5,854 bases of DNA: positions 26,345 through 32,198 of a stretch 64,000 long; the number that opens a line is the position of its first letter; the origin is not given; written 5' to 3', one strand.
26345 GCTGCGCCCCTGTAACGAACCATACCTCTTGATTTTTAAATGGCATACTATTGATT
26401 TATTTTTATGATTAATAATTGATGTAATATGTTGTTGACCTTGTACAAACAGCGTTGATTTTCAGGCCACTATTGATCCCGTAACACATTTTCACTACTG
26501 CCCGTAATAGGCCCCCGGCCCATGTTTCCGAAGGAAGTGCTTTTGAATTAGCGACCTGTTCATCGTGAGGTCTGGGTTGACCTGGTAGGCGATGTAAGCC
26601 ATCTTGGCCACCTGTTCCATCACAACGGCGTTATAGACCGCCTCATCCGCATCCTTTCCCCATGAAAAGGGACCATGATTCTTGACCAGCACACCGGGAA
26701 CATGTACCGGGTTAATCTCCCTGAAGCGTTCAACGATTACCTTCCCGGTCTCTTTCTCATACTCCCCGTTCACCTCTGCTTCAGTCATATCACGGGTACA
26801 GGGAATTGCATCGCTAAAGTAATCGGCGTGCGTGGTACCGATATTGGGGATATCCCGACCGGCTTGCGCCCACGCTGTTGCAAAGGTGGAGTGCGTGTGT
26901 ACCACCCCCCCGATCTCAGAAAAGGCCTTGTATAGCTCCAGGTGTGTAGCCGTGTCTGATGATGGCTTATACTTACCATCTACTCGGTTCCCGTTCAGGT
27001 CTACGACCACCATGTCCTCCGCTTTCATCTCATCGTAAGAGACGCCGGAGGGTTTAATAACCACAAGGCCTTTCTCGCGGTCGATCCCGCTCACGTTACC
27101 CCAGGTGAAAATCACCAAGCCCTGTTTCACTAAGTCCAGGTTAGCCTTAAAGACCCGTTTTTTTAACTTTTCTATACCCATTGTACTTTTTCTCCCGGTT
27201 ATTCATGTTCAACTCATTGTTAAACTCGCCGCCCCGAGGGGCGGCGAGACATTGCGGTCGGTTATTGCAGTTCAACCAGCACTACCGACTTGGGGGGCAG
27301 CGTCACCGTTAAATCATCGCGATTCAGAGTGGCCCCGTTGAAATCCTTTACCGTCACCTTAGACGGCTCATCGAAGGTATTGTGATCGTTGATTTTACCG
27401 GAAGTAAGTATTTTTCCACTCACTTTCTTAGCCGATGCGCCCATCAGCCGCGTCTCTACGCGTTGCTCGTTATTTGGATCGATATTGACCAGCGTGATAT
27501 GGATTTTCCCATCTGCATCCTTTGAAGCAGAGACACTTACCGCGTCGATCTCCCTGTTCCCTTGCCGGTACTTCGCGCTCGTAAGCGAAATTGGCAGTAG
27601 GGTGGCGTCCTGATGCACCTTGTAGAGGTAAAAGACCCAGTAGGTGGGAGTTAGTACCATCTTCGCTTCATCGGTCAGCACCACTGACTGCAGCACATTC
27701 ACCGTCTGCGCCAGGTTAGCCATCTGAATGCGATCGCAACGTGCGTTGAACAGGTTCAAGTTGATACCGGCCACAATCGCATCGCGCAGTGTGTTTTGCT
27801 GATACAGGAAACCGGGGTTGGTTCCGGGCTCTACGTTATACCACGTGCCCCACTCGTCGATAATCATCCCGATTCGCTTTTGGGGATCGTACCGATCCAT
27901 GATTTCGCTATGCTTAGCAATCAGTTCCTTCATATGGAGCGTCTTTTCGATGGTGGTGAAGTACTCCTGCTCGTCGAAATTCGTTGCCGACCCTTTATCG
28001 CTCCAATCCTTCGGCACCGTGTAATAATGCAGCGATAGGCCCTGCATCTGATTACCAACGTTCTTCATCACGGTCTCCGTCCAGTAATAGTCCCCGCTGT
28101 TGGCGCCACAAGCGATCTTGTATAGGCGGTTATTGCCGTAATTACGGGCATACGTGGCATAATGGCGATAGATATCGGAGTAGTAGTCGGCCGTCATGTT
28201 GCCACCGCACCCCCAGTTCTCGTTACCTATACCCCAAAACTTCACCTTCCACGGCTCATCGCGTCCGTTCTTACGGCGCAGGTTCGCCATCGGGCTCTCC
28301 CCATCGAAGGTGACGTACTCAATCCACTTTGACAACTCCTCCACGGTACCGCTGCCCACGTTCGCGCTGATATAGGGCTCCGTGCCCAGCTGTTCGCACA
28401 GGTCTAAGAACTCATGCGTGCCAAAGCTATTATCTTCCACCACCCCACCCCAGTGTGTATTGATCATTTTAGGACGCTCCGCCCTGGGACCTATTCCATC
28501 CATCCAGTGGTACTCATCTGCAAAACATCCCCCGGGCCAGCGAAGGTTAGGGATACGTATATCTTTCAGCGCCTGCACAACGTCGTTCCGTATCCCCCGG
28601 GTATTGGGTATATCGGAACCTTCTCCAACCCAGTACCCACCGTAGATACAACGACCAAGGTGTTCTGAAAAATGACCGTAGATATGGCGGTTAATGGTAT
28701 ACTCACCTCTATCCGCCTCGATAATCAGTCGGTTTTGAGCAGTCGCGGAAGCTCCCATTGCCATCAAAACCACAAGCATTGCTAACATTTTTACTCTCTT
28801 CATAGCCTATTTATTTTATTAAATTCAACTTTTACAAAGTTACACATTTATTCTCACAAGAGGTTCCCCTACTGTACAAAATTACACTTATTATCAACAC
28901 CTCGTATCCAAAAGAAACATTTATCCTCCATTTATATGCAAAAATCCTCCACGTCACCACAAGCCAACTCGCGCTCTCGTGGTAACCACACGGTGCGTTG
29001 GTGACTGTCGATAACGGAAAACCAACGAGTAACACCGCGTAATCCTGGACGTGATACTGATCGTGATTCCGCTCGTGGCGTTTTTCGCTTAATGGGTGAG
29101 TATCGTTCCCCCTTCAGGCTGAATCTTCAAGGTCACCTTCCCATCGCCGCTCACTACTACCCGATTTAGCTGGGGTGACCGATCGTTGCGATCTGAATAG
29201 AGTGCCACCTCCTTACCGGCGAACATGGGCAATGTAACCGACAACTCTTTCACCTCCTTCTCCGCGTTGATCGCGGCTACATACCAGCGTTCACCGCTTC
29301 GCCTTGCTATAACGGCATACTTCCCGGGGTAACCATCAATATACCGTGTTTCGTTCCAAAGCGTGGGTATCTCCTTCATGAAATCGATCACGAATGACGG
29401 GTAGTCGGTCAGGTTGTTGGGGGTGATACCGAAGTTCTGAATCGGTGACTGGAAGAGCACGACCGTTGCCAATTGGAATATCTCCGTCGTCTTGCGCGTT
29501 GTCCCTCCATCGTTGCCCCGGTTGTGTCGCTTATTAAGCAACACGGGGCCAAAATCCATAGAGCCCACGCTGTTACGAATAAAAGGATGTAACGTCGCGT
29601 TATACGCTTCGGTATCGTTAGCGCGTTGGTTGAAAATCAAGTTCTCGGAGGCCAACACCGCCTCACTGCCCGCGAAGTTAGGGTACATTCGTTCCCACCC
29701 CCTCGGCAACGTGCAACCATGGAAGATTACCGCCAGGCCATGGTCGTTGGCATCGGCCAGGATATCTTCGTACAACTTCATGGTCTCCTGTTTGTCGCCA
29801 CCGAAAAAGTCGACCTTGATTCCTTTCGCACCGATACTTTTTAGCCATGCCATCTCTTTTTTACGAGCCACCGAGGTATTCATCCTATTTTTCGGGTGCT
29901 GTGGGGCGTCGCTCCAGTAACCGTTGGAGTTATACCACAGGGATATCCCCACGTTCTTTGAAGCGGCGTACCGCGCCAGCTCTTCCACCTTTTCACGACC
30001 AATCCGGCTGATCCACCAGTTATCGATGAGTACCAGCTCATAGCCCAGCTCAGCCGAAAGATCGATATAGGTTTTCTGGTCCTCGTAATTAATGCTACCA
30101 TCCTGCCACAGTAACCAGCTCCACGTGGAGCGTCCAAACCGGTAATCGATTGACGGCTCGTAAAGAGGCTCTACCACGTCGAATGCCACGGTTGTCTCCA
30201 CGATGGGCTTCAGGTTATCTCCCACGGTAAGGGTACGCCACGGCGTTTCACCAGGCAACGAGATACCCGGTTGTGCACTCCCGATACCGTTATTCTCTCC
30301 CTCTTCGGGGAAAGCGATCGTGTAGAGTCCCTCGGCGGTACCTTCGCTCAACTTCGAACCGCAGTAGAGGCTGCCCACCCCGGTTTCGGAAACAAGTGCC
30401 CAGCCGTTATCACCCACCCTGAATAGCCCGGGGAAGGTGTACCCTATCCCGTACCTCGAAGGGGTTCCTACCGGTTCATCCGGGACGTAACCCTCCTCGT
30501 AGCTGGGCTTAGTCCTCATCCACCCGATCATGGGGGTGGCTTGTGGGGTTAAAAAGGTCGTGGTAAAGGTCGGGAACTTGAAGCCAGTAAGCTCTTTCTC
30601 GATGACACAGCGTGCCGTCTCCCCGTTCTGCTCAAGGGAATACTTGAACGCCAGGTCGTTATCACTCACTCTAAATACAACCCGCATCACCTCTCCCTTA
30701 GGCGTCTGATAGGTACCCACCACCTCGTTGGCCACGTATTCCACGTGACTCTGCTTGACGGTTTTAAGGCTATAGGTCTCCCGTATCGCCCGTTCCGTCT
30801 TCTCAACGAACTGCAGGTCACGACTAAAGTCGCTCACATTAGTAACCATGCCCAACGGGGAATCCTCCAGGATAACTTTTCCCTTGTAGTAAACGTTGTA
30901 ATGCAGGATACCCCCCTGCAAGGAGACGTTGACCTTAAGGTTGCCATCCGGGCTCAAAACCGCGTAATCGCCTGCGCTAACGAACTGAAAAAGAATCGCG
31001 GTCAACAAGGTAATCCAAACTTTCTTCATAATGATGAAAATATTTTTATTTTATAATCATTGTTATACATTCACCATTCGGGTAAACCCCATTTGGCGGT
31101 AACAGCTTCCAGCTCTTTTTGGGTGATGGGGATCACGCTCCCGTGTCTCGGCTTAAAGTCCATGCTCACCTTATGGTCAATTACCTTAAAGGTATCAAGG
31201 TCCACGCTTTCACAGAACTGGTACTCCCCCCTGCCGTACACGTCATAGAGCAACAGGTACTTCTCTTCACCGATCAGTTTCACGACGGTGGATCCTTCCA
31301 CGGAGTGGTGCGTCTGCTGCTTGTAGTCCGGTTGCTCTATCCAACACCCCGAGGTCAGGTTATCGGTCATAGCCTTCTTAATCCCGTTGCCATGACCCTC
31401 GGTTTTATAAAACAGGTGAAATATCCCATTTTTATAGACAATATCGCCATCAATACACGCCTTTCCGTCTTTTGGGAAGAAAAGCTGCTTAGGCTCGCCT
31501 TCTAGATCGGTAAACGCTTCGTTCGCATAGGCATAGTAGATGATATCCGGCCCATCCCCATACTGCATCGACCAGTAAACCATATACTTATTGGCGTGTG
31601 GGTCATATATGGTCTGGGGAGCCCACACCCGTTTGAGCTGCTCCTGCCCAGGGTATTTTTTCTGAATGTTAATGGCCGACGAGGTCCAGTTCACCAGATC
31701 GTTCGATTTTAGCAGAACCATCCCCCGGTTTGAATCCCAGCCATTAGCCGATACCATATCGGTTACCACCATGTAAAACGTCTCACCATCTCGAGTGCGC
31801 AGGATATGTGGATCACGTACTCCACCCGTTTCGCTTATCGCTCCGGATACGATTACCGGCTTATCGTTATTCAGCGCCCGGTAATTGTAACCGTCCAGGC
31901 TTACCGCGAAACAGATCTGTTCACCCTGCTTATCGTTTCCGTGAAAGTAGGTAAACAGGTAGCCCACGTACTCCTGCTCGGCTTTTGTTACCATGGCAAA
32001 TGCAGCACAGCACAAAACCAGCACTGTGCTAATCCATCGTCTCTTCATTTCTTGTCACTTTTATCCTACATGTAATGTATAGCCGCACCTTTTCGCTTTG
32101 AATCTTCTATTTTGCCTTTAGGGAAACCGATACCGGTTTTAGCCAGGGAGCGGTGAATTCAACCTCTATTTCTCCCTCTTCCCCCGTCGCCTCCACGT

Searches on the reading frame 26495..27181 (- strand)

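Call 46: search_protein_families(library=pfam, proteins=[window:26495-27181:-], max_evalue=0.00001)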
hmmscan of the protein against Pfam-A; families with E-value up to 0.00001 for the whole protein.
window:26495-27181:- (228 aa): 1 family
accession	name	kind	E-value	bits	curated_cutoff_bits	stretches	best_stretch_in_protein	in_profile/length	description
PF00596.27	Aldolase_II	-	2.7e-56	190.8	22.2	1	9-196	2-183/183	Class II Aldolase and Adducin N-terminal domain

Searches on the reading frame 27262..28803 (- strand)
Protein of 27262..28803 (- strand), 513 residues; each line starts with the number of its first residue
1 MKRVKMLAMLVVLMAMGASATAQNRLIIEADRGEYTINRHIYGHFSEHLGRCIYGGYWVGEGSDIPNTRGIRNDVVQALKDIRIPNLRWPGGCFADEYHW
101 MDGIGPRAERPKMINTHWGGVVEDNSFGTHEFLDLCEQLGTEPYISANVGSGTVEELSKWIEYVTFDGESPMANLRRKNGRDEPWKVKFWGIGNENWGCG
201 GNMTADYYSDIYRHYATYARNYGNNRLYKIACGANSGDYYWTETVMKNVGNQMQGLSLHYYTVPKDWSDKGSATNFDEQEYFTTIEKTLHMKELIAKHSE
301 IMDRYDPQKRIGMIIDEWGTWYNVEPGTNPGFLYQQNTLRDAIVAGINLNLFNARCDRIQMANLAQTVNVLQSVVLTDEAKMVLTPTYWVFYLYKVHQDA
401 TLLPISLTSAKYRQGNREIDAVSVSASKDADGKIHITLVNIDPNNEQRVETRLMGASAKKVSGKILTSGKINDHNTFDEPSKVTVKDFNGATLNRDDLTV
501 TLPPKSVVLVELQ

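Call 46: search_protein_families(library=pfam, proteins=[window:27262-28803:-], max_evalue=0.00001)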
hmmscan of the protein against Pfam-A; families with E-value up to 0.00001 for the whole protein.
window:27262-28803:- (513 aa): 2 families
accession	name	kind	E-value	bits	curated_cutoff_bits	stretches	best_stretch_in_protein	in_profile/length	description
PF06964.18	Alpha-L-AF_C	-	3e-53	180.8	27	1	316-506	1-165/165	Alpha-L-arabinofuranosidase C-terminal domain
PF22848.2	ASD1_dom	-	8.7e-06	25.9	22.2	0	77-146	1-74/239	Alpha-L-arabinofuranosidase 1 domain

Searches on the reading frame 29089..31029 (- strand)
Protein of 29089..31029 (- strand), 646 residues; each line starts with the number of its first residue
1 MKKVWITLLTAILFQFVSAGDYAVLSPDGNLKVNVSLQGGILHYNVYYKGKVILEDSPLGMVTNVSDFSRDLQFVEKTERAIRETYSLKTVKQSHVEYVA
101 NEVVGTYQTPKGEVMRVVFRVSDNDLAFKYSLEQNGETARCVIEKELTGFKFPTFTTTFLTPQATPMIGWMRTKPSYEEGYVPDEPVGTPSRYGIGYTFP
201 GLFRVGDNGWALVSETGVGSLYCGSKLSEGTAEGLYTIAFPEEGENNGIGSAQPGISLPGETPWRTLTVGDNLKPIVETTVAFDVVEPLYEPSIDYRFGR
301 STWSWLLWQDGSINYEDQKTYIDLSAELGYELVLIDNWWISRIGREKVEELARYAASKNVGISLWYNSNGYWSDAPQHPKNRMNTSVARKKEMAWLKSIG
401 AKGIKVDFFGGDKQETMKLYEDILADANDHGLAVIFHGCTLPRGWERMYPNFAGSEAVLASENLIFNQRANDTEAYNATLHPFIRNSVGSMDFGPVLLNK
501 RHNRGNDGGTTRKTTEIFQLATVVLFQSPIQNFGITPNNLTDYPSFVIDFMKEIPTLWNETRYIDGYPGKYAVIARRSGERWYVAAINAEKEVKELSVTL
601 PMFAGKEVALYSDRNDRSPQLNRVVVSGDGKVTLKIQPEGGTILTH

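Call 47: search_protein_families(library=pfam, proteins=[window:29089-31029:-], max_evalue=0.00001)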
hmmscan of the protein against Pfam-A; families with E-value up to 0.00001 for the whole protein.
window:29089-31029:- (646 aa): 3 families
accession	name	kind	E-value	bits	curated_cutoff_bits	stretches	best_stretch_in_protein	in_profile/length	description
PF10566.15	Glyco_hydro_97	-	2.2e-65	221.2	32.5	1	298-555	7-275/275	Glycoside hydrolase 97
PF14508.12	GH97_N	-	1.5e-53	182.1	25.3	1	24-288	1-229/229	Glycosyl-hydrolase 97 N-terminal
PF14509.12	GH97_C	-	4.1e-18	65.9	25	1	558-644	2-94/97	Glycosyl-hydrolase 97 C-terminal, oligomerisation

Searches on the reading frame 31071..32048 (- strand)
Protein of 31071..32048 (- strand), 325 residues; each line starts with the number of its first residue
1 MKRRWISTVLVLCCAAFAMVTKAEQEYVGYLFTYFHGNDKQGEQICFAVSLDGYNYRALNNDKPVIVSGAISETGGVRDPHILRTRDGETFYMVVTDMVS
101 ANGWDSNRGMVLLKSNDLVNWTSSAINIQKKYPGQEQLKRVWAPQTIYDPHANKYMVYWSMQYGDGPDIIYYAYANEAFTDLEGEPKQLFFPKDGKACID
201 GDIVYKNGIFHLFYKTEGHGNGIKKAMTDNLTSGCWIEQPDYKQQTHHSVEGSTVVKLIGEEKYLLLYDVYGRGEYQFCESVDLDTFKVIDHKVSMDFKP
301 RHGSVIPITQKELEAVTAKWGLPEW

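Call 47: search_protein_families(library=pfam, proteins=[window:31071-32048:-], max_evalue=0.00001)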
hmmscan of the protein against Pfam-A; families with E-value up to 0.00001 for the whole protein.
window:31071-32048:- (325 aa): 2 families
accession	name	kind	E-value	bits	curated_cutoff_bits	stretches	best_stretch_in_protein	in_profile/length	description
PF04616.20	Glyco_hydro_43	-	6.6e-11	42.5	32.2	1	77-229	10-157/288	Glycosyl hydrolases family 43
PF00251.26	Glyco_hydro_32N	-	2.5e-08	34.3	22.1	1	30-129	83-177/307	Glycosyl hydrolases family 32 N-terminal domain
